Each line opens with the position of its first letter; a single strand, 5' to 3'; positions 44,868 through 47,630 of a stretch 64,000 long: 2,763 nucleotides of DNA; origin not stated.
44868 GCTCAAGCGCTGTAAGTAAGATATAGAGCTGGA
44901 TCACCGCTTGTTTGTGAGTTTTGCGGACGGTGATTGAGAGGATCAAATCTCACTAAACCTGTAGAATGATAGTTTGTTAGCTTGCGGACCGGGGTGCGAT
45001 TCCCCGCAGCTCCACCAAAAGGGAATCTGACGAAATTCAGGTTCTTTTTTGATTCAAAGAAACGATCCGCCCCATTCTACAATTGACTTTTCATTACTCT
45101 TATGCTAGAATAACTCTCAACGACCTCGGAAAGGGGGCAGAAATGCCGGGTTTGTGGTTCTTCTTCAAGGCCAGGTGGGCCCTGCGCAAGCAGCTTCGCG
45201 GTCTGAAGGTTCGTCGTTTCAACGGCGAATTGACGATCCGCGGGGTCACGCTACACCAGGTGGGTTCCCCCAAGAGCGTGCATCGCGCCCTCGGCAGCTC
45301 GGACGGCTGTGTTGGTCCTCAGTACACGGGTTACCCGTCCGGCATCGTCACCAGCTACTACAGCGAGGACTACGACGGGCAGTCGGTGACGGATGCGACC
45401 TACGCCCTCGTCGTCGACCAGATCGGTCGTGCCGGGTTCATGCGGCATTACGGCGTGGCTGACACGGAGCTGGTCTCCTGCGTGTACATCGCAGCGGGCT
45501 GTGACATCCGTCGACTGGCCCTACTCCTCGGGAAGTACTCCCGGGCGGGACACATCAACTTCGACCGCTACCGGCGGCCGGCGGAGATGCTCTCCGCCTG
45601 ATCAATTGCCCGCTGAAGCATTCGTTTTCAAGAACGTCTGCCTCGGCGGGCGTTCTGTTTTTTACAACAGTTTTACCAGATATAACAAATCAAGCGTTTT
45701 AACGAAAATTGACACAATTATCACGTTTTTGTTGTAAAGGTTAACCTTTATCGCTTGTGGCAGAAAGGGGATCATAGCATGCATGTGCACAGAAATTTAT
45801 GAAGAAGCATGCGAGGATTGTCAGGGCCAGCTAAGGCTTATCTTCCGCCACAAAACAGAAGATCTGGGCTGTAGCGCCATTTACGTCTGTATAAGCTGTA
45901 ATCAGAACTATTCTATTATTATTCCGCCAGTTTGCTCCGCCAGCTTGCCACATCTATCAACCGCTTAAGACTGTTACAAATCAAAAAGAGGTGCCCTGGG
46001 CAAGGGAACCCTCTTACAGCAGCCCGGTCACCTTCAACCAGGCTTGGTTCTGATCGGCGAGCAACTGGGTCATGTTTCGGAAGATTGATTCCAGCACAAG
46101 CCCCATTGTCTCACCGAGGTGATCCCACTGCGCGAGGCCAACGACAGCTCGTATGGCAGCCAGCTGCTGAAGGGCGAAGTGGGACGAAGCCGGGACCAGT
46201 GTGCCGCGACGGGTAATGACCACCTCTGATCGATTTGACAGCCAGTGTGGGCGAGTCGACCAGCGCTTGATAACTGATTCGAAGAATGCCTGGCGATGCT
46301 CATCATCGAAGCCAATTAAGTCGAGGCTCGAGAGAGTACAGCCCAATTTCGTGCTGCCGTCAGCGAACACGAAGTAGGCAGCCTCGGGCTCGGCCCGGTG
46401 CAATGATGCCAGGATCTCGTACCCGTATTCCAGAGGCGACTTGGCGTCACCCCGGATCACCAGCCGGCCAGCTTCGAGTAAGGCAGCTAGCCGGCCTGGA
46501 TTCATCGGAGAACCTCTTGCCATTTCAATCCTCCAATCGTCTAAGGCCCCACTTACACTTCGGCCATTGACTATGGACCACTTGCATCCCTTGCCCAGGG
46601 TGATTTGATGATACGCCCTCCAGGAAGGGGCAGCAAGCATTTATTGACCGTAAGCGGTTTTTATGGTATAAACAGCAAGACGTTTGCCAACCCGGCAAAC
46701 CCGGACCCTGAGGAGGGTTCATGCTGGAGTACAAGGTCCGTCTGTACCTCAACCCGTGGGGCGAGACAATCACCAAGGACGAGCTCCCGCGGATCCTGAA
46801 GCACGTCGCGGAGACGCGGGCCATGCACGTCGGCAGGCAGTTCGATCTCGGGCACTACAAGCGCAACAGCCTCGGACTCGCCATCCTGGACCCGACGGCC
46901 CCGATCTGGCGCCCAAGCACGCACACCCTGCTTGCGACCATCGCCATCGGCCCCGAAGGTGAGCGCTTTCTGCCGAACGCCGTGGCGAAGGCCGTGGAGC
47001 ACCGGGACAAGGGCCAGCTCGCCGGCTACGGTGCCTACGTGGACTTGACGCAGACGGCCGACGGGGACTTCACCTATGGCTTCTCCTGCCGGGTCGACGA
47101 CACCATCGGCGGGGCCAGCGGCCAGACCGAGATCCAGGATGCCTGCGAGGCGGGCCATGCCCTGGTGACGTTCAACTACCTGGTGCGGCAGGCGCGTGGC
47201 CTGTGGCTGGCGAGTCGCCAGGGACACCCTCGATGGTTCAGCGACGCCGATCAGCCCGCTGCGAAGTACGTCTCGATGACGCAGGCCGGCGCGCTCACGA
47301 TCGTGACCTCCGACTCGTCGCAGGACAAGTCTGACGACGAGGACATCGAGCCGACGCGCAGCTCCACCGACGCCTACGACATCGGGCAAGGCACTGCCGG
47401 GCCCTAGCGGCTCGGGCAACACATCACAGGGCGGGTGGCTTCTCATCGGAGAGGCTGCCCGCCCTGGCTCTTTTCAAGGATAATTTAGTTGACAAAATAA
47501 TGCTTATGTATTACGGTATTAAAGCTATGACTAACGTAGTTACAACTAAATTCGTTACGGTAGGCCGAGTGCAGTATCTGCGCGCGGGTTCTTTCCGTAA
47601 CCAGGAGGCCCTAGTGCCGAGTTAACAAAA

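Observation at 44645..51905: Island of unrecognised genes inserted immediately downstream of ssrA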

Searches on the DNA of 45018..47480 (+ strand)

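Call 76: search_dna_similar(query=window:45018-47480:+, collection=phages, mode=distant, max_evalue=0.001, max_rows=8)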
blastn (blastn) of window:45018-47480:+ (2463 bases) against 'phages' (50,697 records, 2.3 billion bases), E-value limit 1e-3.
No match.

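Call 77: search_dna_similar(query=window:45018-47480:+, collection=plasmids, mode=distant, max_evalue=0.001, max_rows=8)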
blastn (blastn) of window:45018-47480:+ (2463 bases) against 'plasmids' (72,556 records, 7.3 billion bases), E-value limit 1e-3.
No match.

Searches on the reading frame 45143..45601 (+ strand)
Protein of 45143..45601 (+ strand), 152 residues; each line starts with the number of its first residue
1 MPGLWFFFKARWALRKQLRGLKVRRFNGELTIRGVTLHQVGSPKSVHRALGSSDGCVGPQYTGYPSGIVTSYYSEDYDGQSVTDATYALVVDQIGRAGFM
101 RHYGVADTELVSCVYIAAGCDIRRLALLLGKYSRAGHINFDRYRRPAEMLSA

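Call 7: search_protein_families(library=pfam, max_evalue=0.1, proteins=[window:45143-45601:+])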
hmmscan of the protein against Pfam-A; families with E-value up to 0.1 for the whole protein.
window:45143-45601:+ (152 aa): 0 families

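Call 8: search_protein_families(library=ncbifam, max_evalue=0.1, proteins=[window:45143-45601:+])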
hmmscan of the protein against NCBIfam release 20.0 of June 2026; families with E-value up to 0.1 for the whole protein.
window:45143-45601:+ (152 aa): 0 families

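Call 21: search_protein_families(library=phrogs, max_evalue=0.01, proteins=[window:45143-45601:+])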
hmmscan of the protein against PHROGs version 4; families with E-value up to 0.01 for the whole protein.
window:45143-45601:+ (152 aa): 0 families

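Call 22: search_protein_families(library=padloc, max_evalue=0.01, proteins=[window:45143-45601:+])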
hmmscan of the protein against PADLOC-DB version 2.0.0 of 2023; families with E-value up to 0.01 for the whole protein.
window:45143-45601:+ (152 aa): 0 families

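Call 30: find_homologous_proteins(query=window:45143-45601:+)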
Query window:45143-45601:+ (152 aa): 1 proteins with E <= 0.001 among 27 candidates.
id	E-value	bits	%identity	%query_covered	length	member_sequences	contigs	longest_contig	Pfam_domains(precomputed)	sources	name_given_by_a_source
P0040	1.5e-98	345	100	100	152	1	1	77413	-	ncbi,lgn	-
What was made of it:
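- The 152-aa protein has no homolog in any phylum (call 30).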

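Call 31: find_encoding_contigs(protein=P0040, flank=10000, max_places=3)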
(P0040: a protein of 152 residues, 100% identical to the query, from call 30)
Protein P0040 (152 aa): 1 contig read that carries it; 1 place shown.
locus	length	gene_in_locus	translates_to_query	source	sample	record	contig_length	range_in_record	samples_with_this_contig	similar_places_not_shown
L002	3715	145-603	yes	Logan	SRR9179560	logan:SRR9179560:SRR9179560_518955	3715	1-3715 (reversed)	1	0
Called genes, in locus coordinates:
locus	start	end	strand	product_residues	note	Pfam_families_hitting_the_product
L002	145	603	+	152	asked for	-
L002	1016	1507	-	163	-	-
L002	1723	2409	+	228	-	-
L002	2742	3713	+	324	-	?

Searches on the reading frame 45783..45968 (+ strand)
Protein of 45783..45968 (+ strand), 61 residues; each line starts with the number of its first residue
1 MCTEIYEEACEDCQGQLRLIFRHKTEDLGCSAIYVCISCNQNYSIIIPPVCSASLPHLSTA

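Call 7: search_protein_families(library=pfam, max_evalue=0.1, proteins=[window:45783-45968:+])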
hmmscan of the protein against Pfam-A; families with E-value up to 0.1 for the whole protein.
window:45783-45968:+ (61 aa): 2 families
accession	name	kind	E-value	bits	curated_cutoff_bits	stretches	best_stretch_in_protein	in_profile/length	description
PF07975.18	C1_4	-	0.023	15.4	28.9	1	10-45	2-37/55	TFIIH C1-like domain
PF23733.2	GRXCR1-2_C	-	0.033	14.6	26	1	9-43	11-39/47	GRXCR1/2, C-terminal domain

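Call 8: search_protein_families(library=ncbifam, max_evalue=0.1, proteins=[window:45783-45968:+])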
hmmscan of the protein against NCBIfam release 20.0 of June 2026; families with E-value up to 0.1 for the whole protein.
window:45783-45968:+ (61 aa): 1 family
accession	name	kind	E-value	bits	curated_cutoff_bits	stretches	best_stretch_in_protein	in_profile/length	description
TIGR00622.1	ssl1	subfamily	0.0022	18.7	45.1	1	6-45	54-93/112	TFIIH complex SSL1-like subunit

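Call 21: search_protein_families(library=phrogs, max_evalue=0.01, proteins=[window:45783-45968:+])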
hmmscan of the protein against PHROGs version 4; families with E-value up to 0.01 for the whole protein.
window:45783-45968:+ (61 aa): 0 families

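Call 22: search_protein_families(library=padloc, max_evalue=0.01, proteins=[window:45783-45968:+])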
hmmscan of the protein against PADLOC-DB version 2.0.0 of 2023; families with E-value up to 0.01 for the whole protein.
window:45783-45968:+ (61 aa): 0 families
